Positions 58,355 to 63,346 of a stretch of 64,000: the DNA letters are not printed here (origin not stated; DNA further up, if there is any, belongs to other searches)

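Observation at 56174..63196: Co-directional cluster: DUF4011 helicase-nuclease, VapB, VapC, HEPN/coiled-coil protein. Candidate composite defence system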

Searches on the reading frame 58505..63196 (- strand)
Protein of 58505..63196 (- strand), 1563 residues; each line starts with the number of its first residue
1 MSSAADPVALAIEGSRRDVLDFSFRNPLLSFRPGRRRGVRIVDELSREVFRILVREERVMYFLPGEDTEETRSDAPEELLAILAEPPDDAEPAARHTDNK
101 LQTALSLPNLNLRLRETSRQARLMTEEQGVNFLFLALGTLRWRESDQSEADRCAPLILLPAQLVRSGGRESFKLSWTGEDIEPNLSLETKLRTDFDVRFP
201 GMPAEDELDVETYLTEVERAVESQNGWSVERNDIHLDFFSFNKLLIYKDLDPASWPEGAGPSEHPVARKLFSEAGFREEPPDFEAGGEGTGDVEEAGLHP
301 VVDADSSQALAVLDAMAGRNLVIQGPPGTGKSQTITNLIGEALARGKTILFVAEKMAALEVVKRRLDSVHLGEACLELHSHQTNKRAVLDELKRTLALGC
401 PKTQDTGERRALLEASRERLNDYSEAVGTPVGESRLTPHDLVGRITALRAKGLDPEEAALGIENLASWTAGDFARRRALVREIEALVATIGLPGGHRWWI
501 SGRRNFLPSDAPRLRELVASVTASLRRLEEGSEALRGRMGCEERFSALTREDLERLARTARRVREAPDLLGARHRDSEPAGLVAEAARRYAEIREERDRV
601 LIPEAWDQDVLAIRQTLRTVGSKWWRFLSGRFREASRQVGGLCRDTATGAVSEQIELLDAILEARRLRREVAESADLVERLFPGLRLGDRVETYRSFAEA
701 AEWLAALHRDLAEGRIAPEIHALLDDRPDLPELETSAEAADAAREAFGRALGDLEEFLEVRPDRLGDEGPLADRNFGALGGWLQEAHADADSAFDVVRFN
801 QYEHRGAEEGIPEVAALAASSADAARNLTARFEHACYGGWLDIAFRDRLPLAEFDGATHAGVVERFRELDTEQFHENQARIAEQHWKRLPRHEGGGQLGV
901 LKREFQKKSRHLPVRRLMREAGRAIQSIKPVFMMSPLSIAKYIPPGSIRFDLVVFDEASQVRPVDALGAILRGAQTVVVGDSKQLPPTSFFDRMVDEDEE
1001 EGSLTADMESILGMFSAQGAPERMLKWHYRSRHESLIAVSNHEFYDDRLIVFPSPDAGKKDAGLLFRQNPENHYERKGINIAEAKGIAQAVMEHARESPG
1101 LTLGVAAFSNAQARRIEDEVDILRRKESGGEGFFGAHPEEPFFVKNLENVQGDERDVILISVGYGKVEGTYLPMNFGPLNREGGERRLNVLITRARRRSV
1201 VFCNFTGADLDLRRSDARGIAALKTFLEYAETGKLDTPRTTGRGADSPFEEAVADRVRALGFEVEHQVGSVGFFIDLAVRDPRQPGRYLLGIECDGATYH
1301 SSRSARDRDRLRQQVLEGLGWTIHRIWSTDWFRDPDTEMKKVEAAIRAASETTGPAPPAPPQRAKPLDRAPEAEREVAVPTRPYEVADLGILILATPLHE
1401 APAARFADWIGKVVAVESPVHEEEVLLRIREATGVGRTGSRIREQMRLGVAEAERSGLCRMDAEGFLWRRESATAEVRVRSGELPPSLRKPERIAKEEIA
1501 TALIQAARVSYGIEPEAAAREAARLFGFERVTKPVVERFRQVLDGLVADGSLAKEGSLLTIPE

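Call 7: search_protein_families(library=pfam, proteins=[window:58505-63196:-], max_evalue=0.01)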
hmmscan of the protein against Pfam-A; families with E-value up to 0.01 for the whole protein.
window:58505-63196:- (1563 aa): 9 families
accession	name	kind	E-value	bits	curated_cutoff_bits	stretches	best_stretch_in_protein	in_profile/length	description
PF18741.7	MTES_1575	-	7.3e-39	132.2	38.2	1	1249-1346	1-96/96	REase_MTES_1575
PF13195.11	DUF4011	-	5.8e-36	124.3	22.2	1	20-191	3-158/158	Protein of unknown function (DUF4011)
PF13086.12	AAA_11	-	8.3e-17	62.2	27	2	949-989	213-254/257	AAA domain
PF11784.13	DUF3320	-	1.1e-13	51.3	25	1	1398-1444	3-50/50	Protein of unknown function (DUF3320)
PF13087.12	AAA_12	-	1.9e-11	44.3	27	1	1011-1204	5-193/195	AAA domain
PF13245.12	AAA_19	-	2.3e-08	34.7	25.1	1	308-366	1-61/134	AAA domain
PF13604.12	AAA_30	-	2.5e-06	27.8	27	1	306-367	4-67/191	AAA domain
PF04480.18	DUF559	-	0.00053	20.3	20.6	1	1290-1345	55-107/109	Protein of unknown function (DUF559)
PF01443.25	Viral_helicase1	-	0.00075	19.8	21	0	321-392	1-68/228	Viral superfamily 1 RNA helicase core domain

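Call 8: search_protein_families(library=padloc, proteins=[window:58505-63196:-], max_evalue=0.01)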
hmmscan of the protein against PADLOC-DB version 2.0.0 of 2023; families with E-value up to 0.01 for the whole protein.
window:58505-63196:- (1563 aa): 8 families
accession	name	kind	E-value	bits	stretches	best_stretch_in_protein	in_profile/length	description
PDLC05009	PDC-S37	-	0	1808.8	1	8-1558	6-1543/1550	-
PDLC02194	Hhe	-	4.7e-234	778.1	2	854-1339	1278-1773/1911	-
PDLC03920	MkoA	-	2.5e-26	90.3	2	949-1198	791-1069/1112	-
PDLC03924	MkoC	-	1.4e-14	51.2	1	950-1206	671-945/1136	-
PDLC03921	MkoA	-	3.4e-09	32.9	2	949-988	1296-1335/1607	-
PDLC04140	mad8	-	8.5e-09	33.3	1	313-434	22-151/314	mads_8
PDLC05035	PDC-S53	-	0.00016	17.9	0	321-370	513-560/900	-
PDLC01734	typeIV_RecD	-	0.0068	12.7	0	304-340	340-376/763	RecD_0_IVD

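Call 18: find_encoding_contigs(protein=window:58505-63196:-, flank=10000, max_places=10)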
Protein window:58505-63196:- (1563 aa): no gene with exactly this product is on record in the collection.

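Call 20: find_homologous_proteins(query=window:58505-63196:-, max_evalue=1e-10)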
Query window:58505-63196:- (1563 aa): 7951 proteins with E <= 1e-10 among 8000 candidates; the best 120 are listed.
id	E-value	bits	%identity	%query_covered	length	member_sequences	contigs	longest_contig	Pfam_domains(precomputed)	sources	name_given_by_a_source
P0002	0.0e+0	3484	100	100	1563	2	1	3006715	PF11784.14,PF13195.12,PF13087.13,PF13086.13,PF13604.13,PF13245.13,PF18741.8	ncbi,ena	-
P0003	0.0e+0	2312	68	99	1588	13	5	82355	PF11784.14,PF13195.12,PF13087.13,PF13086.13,PF13604.13,PF13245.13,PF18741.8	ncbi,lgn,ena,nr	ncbi:MAG: DUF3320 domain-containing protein [Gemmatimonadetes bacterium]|nr:DUF3320 domain-containin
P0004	0.0e+0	2300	68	100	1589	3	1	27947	PF11784.14,PF13195.12,PF13087.13,PF13086.13,PF13604.13,PF13245.13,PF18741.8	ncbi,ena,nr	ncbi:MAG: DUF3320 domain-containing protein [Gammaproteobacteria bacterium]|nr:DUF3320 domain-contai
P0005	0.0e+0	2295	68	99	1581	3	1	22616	PF11784.14,PF13195.12,PF13087.13,PF13086.13,PF13604.13,PF13245.13,PF18741.8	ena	-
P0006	0.0e+0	2275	67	99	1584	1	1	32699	PF11784.14,PF13195.12,PF13087.13,PF13086.13,PF13604.13,PF13245.13,PF18741.8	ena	-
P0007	0.0e+0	2264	66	99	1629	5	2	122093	PF11784.14,PF13195.12,PF13087.13,PF13086.13,PF13604.13,PF13245.13,PF18741.8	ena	-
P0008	0.0e+0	2261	67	99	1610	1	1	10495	PF11784.14,PF13195.12,PF13087.13,PF13086.13,PF13604.13,PF13245.13,PF18741.8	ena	-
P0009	0.0e+0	2255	67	99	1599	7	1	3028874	PF11784.14,PF13195.12,PF13087.13,PF13086.13,PF13604.13,PF13245.13,PF18741.8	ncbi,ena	-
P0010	0.0e+0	2255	66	99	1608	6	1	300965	PF11784.14,PF13195.12,PF13087.13,PF13086.13,PF13604.13,PF13245.13,PF18741.8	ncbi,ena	-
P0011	0.0e+0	2255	67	99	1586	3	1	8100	PF11784.14,PF13195.12,PF13087.13,PF13086.13,PF13245.13,PF18741.8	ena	-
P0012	0.0e+0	2254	67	99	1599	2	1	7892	PF11784.14,PF13195.12,PF13087.13,PF13086.13,PF13604.13,PF13245.13,PF18741.8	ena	-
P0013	0.0e+0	2253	62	58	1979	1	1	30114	PF11784.14,PF13195.12,PF13087.13,PF13086.13,PF13245.13,PF18741.8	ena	-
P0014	0.0e+0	2252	62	60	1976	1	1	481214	PF11784.14,PF13195.12,PF13087.13,PF13086.13,PF13245.13,PF18741.8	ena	-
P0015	0.0e+0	2245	67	100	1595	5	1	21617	PF11784.14,PF13195.12,PF13087.13,PF13086.13,PF13604.13,PF13245.13,PF18741.8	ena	-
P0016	0.0e+0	2239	65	99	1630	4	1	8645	PF11784.14,PF13195.12,PF13087.13,PF13086.13,PF13604.13,PF13245.13,PF18741.8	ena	-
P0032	0.0e+0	2186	64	100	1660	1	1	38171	PF11784.14,PF13195.12,PF13087.13,PF13086.13,PF13604.13,PF13245.13,PF18741.8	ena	-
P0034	0.0e+0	2172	64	99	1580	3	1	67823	PF11784.14,PF13195.12,PF13087.13,PF13086.13,PF13245.13,PF18741.8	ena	-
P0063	0.0e+0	1969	58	100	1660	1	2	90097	PF11784.14,PF13195.12,PF13087.13,PF13086.13,PF13604.13,PF13245.13,PF18741.8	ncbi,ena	-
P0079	0.0e+0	1808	56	100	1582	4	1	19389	PF11784.14,PF13195.12,PF13087.13,PF13086.13,PF13604.13,PF13245.13,PF18741.8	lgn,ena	-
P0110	0.0e+0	1660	52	100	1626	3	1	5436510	PF11784.14,PF13195.12,PF13087.13,PF13086.13,PF01443.25,PF13604.13,PF13245.13,PF18741.8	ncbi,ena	-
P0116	0.0e+0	1642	52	99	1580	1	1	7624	PF11784.14,PF13195.12,PF13087.13,PF13086.13,PF13604.13,PF13245.13,PF18741.8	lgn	-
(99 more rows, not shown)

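Call 21: list_cluster_members(proteins=[P0001, window:58505-63196:-, window:57741-58169:-])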
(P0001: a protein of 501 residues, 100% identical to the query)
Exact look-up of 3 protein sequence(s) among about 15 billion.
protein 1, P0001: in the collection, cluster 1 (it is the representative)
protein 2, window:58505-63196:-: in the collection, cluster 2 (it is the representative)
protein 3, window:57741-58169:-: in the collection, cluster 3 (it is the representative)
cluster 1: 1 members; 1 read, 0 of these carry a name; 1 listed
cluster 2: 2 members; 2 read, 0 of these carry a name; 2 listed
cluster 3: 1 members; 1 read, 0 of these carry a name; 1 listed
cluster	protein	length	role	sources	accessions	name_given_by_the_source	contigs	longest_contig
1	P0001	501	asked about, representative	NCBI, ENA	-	-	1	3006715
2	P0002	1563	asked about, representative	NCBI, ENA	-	-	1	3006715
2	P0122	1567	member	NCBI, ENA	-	-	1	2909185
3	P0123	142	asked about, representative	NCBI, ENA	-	-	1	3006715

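Call 23: find_encoding_contigs(protein=P0002, flank=10000, max_places=4)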
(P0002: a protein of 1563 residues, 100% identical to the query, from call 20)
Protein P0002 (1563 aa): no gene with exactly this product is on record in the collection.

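Call 29: find_related_loci(query=A1, collection=genome_contigs, flank=8000)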
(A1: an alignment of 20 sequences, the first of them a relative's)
Query A1 (1563 aa) in genome_contigs; peptide patterns used: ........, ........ (x = any residue, [..] = any of these).
600 stretches matched a pattern (row limit reached: there are more); 593 encode a relative of the query (tblastn E <= 1e-3); the best 80 are kept; 80 distinct loci.
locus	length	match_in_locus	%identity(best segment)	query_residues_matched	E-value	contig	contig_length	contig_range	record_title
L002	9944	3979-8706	67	12-1561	0e+0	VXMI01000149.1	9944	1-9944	MAG: Gemmatimonadetes bacterium isolate SB0661_bin_33 NODE_4307_length_9944_cov_45.439074, whole genome shotgun sequence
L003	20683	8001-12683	53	3-1552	0e+0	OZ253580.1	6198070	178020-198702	MAG: Acidobacteriota bacterium isolate 47452053-f15d-47d9-810f-b45a5afbde1b genome assembly, chromosome: 1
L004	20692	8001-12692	52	3-1555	0e+0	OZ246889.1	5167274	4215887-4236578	MAG: Acidobacteriota bacterium isolate ff652510-edf4-4ec4-9be5-423faa167112 genome assembly, chromosome: 1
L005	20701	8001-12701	54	8-1559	0e+0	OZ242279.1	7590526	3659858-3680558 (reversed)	MAG: Vicinamibacterales bacterium isolate 66b38f76-d135-4acf-a464-9a41f6704b04 genome assembly, chromosome: 1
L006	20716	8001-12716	67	4-1561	0e+0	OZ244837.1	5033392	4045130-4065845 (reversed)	MAG: Longimicrobiales bacterium isolate 48aeeb49-8e18-4534-9786-cea19b553b3a genome assembly, chromosome: 1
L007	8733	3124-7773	44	3-1559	0e+0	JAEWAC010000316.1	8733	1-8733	MAG: Bacteroidetes bacterium isolate OH_PBB_197 k127_1505804, whole genome shotgun sequence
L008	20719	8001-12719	43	6-1559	0e+0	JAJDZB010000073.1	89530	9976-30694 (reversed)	MAG: Candidatus Poribacteria bacterium isolate jk18x34bins.64 k141_261604, whole genome shotgun sequence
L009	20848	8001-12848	45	12-1561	0e+0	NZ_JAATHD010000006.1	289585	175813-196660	Paenibacillus sp. HB172176 scaffold6, whole genome shotgun sequence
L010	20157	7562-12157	42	12-1559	0e+0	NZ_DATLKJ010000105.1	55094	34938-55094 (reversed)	MAG: Chitinophaga sp. isolate SMAG_U13719 k141_26620, whole genome shotgun sequence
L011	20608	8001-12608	43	12-1559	0e+0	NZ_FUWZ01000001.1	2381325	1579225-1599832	Chitinophaga eiseniae strain DSM 22224, whole genome shotgun sequence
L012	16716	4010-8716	46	8-1557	0e+0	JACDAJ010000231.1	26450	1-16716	MAG: Rubrobacter sp. isolate MGR_bin253 SD2897-2912_k127_3926725, whole genome shotgun sequence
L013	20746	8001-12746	60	4-1562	0e+0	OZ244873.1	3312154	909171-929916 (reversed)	MAG: Longimicrobiales bacterium isolate 10f198b5-b321-4610-bb1c-f943e6237064 genome assembly, chromosome: 1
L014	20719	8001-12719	44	6-1559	0e+0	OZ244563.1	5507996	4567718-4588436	MAG: Candidatus Poribacteria bacterium isolate ff81fa92-488d-40f9-821d-30cdc2806971 genome assembly, chromosome: 1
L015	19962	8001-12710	43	15-1559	0e+0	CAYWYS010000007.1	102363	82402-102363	MAG TPA_asm: uncultured Thioalkalivibrio sp. isolate SRP304446_co1_81 genome assembly, contig: NODE_99_length_102363_cov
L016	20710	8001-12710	45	12-1561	0e+0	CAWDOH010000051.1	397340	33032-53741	MAG: Bryobacterales bacterium isolate MFD03399.bin.2.125 genome assembly, contig: contig_38010, whole genome shotgun seq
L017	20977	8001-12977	46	6-1563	0e+0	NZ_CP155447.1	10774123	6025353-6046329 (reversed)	Singulisphaera sp. Ch08 chromosome, complete genome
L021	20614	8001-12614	40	12-1561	0e+0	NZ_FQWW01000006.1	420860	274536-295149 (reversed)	Flavobacterium sp. CF108, whole genome shotgun sequence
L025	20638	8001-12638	40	12-1561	0e+0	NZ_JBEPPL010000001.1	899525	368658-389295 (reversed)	Pedobacter sp. UYP1 Ga0504885_01, whole genome shotgun sequence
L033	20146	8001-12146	44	4-1352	0e+0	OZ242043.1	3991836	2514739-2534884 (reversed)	MAG: Dehalococcoidia bacterium isolate 85f8f78b-f575-40e1-bce2-50f1b814b5fa genome assembly, chromosome: 1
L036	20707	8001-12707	41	7-1558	0e+0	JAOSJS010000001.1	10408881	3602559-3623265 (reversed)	MAG: Ardenticatenaceae bacterium isolate FR_9 contig_134_pilon, whole genome shotgun sequence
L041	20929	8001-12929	58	2-1561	0e+0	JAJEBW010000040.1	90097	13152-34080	MAG: Gemmatimonadetes bacterium isolate jk18x9bins.57 k141_187797, whole genome shotgun sequence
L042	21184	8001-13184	53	2-1561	0e+0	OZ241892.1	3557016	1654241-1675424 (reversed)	MAG: Longimicrobiales bacterium isolate 965cf16a-5773-499c-9876-59df87241a83 genome assembly, chromosome: 1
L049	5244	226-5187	34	3-1563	0e+0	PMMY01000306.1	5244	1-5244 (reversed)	MAG: Methanobacterium sp. isolate fen_5 73.20100900_E2S.9_contig_4873, whole genome shotgun sequence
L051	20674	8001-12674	45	3-1562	0e+0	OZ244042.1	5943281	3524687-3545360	MAG: Candidatus Poribacteria bacterium isolate 82c2f847-b3a6-4516-8f18-366283cf6473 genome assembly, chromosome: 1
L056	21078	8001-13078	37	16-1563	0e+0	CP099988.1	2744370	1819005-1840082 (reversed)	MAG: Methanobacterium sp. ERen5 chromosome, complete genome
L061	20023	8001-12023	36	1-1346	0e+0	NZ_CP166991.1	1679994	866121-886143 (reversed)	Methanobrevibacter acididurans strain DSM 15163 chromosome, complete genome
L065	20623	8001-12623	40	12-1563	0e+0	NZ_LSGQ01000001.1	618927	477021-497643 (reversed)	Elizabethkingia miricola strain GTC_862 3c, whole genome shotgun sequence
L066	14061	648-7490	36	1-1552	0e+0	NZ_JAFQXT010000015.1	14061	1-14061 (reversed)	MAG: Methanobrevibacter sp. isolate RGIG2247 Goat_Duodenum-1__c95043, whole genome shotgun sequence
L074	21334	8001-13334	34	31-1553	0e+0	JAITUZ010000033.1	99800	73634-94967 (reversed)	MAG: Candidatus Methanimicrococcus odontotermitis isolate TD116_bin10 k119_58766, whole genome shotgun sequence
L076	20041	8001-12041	35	1-1349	0e+0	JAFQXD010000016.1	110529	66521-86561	MAG: Methanobrevibacter sp. isolate RGIG2231 Goat_Duodenum-1__c288, whole genome shotgun sequence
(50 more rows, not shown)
